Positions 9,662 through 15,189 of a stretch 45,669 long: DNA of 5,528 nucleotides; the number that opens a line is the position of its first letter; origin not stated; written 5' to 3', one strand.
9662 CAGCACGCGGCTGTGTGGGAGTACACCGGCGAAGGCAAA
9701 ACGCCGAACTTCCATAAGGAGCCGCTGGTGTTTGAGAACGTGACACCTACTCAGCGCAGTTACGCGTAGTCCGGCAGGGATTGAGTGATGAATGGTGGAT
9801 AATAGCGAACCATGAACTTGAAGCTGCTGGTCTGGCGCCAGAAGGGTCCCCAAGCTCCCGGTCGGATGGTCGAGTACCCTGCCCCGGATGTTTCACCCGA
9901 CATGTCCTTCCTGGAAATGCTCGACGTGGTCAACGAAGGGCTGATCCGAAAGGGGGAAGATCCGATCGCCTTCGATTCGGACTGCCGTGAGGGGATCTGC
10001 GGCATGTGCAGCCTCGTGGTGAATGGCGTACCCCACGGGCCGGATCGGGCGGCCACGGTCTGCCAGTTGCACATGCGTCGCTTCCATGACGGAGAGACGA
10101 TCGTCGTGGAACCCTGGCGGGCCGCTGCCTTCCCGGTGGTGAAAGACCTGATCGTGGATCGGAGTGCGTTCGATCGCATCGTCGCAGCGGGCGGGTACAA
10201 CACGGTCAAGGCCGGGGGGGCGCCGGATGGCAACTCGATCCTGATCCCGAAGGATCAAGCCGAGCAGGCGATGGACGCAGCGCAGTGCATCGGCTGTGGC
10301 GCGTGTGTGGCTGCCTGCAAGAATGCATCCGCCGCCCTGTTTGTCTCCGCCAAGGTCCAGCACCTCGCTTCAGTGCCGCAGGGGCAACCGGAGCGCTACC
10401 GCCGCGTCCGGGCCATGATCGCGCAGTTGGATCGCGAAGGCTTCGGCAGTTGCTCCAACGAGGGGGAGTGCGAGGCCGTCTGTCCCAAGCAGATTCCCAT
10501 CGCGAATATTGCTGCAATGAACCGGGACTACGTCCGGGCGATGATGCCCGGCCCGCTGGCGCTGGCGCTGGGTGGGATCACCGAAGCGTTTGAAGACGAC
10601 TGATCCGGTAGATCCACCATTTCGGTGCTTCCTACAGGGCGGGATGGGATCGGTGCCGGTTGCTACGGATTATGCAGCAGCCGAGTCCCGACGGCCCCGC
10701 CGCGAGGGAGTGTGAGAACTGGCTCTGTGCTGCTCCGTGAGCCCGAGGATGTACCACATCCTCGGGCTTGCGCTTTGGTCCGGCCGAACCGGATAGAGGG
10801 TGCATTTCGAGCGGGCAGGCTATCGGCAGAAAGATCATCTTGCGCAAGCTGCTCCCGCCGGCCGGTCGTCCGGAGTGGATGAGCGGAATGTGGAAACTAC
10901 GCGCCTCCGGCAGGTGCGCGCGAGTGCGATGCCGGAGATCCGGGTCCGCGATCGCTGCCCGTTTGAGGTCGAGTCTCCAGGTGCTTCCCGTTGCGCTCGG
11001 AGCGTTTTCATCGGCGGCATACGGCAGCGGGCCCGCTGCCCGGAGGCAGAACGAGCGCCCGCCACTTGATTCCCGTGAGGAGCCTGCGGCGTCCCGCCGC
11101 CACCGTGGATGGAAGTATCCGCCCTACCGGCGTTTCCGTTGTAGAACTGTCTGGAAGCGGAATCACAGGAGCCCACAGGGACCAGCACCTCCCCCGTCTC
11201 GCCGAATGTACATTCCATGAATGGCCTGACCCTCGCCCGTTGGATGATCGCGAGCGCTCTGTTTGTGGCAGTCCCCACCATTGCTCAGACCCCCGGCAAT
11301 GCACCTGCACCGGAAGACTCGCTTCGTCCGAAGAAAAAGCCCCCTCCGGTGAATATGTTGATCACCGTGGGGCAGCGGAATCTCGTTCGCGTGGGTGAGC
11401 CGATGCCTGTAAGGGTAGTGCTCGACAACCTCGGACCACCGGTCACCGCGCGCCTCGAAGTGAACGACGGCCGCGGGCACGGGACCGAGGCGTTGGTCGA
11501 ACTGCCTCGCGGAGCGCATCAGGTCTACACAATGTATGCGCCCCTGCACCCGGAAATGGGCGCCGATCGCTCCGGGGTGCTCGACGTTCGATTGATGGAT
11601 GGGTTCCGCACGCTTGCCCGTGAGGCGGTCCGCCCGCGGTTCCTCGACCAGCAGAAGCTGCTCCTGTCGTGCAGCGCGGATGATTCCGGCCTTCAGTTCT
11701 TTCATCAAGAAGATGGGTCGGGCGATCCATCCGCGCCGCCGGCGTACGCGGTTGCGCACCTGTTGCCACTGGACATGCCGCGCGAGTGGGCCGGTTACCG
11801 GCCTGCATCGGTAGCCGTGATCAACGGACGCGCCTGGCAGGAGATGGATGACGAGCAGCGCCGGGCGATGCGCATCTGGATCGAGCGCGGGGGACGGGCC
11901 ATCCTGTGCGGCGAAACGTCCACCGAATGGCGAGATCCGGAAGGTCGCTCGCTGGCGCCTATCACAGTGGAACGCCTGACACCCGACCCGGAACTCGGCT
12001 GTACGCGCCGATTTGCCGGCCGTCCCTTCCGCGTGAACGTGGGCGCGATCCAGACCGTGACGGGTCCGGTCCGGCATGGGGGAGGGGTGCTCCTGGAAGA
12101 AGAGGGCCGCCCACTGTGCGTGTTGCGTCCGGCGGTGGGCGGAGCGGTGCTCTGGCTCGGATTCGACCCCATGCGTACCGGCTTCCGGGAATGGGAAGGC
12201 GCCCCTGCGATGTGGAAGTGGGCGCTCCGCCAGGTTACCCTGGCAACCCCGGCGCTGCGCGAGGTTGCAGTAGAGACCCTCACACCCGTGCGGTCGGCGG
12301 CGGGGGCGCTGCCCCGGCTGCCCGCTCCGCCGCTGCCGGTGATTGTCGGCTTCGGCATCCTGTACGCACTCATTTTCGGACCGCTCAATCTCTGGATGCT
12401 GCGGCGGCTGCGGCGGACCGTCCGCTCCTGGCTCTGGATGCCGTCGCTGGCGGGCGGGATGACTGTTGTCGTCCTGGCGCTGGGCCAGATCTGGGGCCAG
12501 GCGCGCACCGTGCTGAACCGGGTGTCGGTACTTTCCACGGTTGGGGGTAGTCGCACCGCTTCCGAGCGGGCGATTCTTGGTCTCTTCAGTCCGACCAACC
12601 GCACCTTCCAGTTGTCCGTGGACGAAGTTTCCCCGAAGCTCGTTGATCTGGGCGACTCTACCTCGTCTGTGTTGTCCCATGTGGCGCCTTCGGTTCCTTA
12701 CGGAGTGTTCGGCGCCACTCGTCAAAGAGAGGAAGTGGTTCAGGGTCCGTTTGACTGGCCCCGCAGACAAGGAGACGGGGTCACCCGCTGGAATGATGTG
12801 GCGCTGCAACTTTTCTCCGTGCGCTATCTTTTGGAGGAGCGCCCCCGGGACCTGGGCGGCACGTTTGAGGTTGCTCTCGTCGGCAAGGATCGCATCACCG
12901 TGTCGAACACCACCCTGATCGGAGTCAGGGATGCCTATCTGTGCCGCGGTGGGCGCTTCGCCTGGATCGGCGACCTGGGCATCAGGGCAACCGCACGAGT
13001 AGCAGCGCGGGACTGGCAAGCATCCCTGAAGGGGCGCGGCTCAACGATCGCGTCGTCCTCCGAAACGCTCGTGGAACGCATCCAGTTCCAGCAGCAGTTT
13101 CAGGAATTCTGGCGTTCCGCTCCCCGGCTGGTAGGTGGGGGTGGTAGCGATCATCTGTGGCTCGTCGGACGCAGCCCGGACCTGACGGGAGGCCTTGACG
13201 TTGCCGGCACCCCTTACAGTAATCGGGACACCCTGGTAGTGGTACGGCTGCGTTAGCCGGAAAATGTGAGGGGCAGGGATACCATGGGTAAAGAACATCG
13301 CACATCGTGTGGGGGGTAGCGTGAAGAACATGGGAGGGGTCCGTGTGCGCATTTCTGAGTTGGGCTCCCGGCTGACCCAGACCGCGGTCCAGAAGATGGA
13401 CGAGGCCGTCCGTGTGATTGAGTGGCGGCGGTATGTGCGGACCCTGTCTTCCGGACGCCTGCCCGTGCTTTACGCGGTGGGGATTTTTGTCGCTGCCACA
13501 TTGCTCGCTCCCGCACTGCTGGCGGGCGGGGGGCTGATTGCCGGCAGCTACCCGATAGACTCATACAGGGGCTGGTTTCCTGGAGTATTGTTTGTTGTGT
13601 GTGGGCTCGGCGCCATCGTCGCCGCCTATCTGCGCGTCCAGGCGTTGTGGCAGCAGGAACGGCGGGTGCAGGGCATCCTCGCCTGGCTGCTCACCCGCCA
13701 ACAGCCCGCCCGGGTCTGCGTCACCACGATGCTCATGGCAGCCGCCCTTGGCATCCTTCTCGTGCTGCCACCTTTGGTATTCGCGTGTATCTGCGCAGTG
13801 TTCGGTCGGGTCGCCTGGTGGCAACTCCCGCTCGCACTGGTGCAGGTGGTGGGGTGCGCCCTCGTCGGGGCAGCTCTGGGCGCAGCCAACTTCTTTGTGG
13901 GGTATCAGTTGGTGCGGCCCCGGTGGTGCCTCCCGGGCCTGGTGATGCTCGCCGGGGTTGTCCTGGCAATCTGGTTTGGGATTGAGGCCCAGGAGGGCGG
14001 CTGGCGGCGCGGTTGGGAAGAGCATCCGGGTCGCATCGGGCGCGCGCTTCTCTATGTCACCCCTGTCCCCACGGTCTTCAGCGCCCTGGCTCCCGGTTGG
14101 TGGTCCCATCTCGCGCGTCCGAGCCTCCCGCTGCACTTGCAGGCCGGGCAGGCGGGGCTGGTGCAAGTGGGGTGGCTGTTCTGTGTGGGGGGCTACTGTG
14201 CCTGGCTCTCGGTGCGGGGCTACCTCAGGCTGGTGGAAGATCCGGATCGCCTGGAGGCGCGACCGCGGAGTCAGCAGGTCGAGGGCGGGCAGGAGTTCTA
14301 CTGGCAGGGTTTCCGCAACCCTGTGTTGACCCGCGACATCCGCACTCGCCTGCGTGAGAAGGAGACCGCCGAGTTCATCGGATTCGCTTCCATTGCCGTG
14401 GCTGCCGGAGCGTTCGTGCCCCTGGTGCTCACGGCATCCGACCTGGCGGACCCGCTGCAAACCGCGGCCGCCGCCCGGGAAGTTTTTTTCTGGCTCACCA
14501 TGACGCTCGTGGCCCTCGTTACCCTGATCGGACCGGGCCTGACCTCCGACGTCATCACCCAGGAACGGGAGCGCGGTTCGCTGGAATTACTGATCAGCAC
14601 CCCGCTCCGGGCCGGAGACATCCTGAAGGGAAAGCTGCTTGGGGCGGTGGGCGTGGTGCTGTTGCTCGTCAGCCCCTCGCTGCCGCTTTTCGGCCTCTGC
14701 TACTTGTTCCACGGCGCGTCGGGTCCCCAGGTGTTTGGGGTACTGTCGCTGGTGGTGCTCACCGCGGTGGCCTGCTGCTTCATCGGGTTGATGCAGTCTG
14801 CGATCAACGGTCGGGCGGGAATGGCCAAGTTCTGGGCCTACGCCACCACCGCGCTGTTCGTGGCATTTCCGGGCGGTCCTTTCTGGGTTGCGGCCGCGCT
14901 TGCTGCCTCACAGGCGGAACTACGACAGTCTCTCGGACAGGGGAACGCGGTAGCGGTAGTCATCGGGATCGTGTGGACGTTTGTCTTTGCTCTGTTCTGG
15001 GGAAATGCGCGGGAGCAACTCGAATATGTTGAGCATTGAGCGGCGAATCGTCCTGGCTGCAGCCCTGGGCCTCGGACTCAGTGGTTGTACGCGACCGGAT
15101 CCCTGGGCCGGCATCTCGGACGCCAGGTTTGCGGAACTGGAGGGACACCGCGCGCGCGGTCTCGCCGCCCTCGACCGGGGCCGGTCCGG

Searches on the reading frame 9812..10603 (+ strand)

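Call 22: search_protein_families(library=pfam, proteins=[window:9812-10603:+], max_evalue=0.001)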
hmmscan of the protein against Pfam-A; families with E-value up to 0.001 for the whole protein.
window:9812-10603:+ (263 aa): 9 families
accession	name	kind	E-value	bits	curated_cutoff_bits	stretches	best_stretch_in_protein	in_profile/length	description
PF13085.11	Fer2_3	-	1.5e-22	80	27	1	5-120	2-105/107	2Fe-2S iron-sulfur cluster binding domain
PF13183.11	Fer4_8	-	2.4e-08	34.8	27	1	156-228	2-68/68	4Fe-4S dicluster domain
PF12838.12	Fer4_7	-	3.1e-07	31.2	27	1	158-228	1-52/52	4Fe-4S dicluster domain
PF13187.11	Fer4_9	-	1e-06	29.1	27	1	153-171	34-49/52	4Fe-4S dicluster domain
PF13237.11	Fer4_10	-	1.3e-05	25.4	25.5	1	148-169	31-52/53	4Fe-4S dicluster domain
PF12797.12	Fer4_2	-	0.00018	21.7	24.5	1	154-170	5-21/22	4Fe-4S binding domain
PF14697.11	Fer4_21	-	0.00028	21.4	35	1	154-184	3-33/59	4Fe-4S dicluster domain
PF13534.11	Fer4_17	-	0.00029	21.8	22.2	1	158-228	1-60/61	4Fe-4S dicluster domain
PF12837.12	Fer4_6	-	0.00063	20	25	1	154-170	4-20/24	4Fe-4S binding domain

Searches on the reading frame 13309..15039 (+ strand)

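Call 22: search_protein_families(library=pfam, proteins=[window:13309-15039:+], max_evalue=0.001)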
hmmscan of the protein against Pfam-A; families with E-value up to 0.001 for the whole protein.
window:13309-15039:+ (576 aa): 2 families
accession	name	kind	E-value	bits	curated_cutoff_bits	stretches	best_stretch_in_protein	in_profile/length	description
PF12679.13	ABC2_membrane_2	-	1.2e-05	25.2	27.2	1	405-514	79-192/283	ABC-2 family transporter protein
PF12698.13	ABC2_membrane_3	-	0.00015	21.4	31.6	1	397-523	164-288/347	ABC-2 family transporter protein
